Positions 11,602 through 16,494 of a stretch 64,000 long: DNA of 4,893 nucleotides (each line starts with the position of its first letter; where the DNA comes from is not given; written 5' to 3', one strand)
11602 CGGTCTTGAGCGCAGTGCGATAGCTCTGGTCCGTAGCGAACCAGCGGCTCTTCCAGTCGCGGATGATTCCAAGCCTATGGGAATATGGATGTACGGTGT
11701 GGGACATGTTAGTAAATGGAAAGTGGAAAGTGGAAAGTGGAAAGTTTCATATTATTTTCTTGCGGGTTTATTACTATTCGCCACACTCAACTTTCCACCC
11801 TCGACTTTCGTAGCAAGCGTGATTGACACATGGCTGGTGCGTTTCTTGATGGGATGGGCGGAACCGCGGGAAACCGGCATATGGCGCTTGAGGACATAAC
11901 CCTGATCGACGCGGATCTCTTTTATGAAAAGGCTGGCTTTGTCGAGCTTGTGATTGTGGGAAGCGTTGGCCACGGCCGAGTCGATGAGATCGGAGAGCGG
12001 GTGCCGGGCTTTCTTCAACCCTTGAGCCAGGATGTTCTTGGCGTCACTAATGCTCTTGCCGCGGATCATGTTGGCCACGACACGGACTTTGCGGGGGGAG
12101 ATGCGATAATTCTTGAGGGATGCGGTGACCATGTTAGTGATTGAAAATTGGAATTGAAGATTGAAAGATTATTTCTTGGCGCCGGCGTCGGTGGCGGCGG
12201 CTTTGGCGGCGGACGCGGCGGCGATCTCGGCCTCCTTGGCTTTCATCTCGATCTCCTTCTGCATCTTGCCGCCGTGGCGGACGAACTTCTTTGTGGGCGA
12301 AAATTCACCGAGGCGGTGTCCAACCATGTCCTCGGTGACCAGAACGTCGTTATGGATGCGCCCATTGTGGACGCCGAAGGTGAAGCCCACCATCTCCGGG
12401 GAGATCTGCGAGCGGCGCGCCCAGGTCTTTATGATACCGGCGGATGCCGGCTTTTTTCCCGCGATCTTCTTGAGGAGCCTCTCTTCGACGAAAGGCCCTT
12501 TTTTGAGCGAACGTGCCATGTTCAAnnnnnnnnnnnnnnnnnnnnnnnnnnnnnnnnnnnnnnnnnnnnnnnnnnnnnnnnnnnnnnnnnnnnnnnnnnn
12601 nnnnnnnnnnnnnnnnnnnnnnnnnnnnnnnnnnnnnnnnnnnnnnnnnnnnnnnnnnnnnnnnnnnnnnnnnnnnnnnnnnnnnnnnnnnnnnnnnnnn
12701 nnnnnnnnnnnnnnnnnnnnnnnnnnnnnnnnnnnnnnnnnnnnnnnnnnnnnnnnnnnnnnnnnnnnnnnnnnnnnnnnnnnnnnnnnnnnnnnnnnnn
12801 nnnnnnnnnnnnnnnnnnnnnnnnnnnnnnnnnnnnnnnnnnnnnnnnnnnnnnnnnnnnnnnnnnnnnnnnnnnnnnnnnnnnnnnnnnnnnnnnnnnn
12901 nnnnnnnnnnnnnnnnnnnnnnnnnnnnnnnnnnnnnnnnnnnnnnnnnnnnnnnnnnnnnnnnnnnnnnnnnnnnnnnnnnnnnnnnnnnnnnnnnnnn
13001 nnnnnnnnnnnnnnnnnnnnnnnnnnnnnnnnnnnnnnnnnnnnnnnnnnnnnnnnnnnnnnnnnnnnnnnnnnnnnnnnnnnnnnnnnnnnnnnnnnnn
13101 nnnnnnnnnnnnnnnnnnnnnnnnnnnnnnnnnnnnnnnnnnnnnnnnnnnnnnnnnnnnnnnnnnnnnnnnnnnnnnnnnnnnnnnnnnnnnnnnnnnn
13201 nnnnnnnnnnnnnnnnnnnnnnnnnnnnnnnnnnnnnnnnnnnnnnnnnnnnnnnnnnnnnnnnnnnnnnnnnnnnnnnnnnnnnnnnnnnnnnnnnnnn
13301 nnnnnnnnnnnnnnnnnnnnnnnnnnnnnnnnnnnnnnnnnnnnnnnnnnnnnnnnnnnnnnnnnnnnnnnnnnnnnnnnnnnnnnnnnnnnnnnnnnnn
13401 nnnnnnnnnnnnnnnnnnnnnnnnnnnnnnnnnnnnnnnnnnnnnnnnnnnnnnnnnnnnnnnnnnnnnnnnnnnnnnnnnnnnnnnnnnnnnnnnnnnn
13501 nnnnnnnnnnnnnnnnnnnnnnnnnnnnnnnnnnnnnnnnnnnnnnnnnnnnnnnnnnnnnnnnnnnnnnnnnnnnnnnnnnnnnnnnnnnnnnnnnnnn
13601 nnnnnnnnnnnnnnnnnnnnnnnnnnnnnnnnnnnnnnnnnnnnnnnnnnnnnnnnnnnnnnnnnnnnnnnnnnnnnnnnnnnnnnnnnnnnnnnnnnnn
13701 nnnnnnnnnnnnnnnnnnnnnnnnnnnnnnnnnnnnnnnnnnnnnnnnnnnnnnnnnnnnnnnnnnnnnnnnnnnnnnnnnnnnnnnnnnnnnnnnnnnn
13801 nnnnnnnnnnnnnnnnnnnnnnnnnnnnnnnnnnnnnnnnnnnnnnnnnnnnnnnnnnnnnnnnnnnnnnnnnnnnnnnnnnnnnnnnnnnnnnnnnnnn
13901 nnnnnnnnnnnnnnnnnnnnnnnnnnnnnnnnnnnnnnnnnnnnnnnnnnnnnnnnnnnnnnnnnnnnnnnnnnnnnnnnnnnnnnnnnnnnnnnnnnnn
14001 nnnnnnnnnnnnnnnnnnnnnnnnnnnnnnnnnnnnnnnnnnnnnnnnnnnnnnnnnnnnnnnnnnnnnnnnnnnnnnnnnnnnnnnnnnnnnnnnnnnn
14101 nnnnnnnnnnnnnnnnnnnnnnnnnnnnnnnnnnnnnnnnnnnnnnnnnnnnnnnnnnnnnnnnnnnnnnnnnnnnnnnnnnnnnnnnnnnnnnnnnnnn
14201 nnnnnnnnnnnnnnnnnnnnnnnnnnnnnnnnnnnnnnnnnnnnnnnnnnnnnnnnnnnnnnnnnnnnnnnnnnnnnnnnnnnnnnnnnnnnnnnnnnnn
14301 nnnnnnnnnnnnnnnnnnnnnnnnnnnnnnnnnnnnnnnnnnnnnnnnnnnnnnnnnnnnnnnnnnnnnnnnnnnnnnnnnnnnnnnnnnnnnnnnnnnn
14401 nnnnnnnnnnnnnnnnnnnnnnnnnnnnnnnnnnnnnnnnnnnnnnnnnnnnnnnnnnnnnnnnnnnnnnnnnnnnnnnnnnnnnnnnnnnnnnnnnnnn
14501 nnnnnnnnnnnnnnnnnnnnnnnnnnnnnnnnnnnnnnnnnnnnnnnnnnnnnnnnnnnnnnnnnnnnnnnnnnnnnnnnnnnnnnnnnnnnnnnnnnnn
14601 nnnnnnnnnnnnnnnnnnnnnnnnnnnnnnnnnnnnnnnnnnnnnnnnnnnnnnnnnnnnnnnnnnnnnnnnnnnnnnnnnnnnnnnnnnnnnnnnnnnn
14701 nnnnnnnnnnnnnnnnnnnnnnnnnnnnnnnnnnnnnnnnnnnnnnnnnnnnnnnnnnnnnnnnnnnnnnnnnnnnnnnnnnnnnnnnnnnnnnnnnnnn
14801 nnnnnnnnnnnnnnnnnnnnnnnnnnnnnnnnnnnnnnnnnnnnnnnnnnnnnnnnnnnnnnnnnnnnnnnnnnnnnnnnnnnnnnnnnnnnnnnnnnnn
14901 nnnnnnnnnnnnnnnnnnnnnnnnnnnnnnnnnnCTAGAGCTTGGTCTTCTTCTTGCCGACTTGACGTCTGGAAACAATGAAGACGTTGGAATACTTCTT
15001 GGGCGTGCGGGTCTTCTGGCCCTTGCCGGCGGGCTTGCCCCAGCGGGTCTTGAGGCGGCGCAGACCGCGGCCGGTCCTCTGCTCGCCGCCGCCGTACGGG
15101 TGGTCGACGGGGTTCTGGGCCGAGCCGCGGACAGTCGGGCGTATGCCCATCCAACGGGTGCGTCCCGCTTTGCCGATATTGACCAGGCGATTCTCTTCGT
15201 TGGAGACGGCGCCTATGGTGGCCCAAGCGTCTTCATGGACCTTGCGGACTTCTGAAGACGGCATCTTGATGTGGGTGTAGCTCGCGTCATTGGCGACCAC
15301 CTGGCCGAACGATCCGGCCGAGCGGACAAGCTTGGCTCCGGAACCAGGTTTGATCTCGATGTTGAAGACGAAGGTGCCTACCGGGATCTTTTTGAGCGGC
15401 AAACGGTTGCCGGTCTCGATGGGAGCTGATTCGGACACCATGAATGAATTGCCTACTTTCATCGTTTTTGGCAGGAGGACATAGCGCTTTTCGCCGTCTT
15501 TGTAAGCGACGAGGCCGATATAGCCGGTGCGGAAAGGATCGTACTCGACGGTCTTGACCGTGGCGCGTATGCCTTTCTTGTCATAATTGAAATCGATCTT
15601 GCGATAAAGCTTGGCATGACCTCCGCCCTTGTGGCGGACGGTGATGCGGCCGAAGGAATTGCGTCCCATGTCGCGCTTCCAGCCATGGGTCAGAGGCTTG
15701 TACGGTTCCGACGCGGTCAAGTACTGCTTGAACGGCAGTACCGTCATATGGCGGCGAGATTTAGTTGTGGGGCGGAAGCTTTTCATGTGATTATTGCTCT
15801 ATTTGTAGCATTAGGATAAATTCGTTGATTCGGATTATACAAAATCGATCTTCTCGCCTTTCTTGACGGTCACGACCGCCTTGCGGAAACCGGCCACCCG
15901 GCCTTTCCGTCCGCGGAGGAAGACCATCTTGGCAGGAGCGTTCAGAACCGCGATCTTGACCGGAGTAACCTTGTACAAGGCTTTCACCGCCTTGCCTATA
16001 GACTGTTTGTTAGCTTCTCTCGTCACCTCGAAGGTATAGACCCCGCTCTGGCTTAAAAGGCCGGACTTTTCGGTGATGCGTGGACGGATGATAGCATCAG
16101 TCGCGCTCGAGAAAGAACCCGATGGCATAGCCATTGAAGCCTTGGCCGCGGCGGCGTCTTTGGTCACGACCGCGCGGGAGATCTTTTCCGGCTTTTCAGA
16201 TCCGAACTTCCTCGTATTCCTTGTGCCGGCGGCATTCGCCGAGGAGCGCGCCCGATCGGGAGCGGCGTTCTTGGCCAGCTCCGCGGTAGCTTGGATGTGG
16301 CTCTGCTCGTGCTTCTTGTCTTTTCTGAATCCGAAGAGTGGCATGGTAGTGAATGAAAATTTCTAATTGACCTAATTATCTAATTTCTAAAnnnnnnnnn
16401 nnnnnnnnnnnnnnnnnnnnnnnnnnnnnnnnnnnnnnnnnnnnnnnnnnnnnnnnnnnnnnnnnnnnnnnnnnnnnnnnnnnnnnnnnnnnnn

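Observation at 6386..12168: Intergenic spacers inside the ribosomal protein operon are built from G-depleted tandem heptad/hexad repeats instead of Shine-Dalgarno sequences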

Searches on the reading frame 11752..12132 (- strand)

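Call 4: search_protein_families(library=pfam, proteins=[window:11752-12132:-])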
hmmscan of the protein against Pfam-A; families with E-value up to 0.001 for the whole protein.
window:11752-12132:- (126 aa): 1 family
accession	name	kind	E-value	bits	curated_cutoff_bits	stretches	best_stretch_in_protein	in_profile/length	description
PF00237.24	Ribosomal_L22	-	3.8e-32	111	28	1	4-106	1-103/104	Ribosomal protein L22p/L17e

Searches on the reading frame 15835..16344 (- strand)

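Call 5: search_protein_families(library=pfam, proteins=[window:15835-16344:-])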
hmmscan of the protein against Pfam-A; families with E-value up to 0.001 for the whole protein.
window:15835-16344:- (169 aa): 1 family
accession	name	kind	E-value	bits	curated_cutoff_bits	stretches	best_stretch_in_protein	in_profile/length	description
PF00276.25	Ribosomal_L23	-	1.2e-20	74.2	30.8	1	83-168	1-86/86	Ribosomal protein L23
